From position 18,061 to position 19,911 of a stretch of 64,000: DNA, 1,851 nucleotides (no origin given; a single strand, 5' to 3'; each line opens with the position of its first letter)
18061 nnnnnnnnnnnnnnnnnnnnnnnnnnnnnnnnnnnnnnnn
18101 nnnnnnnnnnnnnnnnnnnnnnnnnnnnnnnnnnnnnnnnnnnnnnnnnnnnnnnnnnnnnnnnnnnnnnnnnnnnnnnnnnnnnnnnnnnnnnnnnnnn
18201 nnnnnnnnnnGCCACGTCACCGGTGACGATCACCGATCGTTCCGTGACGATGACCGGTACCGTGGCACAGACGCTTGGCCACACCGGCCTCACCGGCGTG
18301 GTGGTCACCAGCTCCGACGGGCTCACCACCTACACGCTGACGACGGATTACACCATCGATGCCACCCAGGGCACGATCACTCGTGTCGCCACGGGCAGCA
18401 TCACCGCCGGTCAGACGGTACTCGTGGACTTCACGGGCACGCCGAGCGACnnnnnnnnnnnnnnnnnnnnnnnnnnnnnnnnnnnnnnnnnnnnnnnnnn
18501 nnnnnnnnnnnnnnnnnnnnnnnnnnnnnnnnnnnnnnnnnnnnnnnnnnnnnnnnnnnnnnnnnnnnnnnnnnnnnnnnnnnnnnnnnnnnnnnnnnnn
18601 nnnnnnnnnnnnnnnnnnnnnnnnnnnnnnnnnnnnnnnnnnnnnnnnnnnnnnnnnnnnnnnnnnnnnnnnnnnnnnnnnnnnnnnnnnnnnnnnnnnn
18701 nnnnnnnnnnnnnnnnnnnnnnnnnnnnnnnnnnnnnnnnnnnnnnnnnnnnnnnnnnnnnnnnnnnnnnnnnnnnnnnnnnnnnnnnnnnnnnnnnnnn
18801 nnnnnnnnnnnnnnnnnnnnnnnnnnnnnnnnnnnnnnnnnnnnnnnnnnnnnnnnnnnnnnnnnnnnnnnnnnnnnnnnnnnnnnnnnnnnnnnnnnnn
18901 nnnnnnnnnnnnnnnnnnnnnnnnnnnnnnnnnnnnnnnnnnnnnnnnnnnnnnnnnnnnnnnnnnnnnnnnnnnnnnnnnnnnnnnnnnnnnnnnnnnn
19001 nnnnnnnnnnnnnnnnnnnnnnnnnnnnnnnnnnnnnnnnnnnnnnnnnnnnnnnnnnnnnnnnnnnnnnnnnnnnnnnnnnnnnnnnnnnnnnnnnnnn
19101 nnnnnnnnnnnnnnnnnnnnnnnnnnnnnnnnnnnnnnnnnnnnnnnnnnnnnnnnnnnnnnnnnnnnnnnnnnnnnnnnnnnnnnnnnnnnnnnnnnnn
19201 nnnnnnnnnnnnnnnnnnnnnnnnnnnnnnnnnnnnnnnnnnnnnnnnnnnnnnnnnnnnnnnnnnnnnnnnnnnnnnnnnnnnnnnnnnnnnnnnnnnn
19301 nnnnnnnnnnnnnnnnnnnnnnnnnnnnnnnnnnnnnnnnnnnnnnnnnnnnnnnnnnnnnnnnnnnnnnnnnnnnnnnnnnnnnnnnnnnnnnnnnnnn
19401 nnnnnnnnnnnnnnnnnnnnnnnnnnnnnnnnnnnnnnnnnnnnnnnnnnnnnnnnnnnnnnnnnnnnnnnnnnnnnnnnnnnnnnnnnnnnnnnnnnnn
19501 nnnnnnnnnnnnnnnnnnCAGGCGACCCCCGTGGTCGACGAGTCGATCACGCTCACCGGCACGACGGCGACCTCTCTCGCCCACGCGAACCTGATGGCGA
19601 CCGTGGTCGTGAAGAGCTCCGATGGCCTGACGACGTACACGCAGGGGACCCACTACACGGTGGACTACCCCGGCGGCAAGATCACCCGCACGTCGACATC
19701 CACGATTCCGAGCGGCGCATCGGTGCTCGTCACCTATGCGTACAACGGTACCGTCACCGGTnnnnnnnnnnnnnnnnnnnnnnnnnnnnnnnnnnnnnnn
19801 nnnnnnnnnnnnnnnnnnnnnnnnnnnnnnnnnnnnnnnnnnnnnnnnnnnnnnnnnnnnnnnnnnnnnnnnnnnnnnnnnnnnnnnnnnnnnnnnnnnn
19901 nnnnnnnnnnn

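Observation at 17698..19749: Three copies of a ~72-aa module inserted at separate points of the FdnG-like catalytic subunit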

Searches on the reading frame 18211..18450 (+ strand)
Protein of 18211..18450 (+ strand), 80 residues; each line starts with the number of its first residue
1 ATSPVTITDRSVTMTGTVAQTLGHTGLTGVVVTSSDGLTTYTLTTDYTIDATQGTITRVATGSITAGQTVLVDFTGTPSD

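Call 6: search_protein_families(library=pfam, proteins=[window:18223-18438:+], max_evalue=1)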
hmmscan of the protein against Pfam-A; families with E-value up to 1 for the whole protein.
window:18223-18438:+ (72 aa): 1 family
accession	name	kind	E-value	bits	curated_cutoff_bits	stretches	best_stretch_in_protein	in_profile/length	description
PF12160.13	Fibrinogen_aC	-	0.86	10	22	1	4-34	13-45/68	Fibrinogen alpha C domain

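Call 12: search_protein_families(library=phrogs, proteins=[window:18211-18450:+], max_evalue=0.1)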
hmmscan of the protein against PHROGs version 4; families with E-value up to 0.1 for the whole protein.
window:18211-18450:+ (80 aa): 3 families
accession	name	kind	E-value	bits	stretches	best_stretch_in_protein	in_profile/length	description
phrog_18315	-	unknown function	4.9e-08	32.3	1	26-75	752-801/918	-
phrog_20240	-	unknown function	6.2e-08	33.4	1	21-75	109-163/272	-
phrog_807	-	tail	1e-07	32.7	1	5-75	97-169/256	major tail protein with Ig-like domain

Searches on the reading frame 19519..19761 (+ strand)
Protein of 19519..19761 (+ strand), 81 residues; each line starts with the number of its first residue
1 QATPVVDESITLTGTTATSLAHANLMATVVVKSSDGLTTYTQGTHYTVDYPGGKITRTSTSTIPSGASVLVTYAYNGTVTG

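Call 6: search_protein_families(library=pfam, proteins=[window:19531-19749:+], max_evalue=1)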
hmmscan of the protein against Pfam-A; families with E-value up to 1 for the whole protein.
window:19531-19749:+ (73 aa): 2 families
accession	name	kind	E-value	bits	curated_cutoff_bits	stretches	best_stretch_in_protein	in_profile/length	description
PF16075.10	DUF4815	-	0.038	12.7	30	1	12-72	287-346/570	Domain of unknown function (DUF4815)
PF11031.13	Phage_holin_T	-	0.047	13.5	22.2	1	7-72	114-183/233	Bacteriophage T holin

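Call 12: search_protein_families(library=phrogs, proteins=[window:19519-19761:+], max_evalue=0.1)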
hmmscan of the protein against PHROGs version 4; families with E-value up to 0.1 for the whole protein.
window:19519-19761:+ (81 aa): 5 families
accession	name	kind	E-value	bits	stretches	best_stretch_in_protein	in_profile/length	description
phrog_20240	-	unknown function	7e-09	36.5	1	20-78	110-167/272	-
phrog_807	-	tail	5.8e-08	33.5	1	2-77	96-172/256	major tail protein with Ig-like domain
phrog_18315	-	unknown function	2.5e-05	23.4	1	4-74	730-801/918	-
phrog_11518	-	tail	0.042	13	1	4-73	421-489/812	tail fiber protein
phrog_1778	-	unknown function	0.067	14.4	0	2-32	51-81/111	-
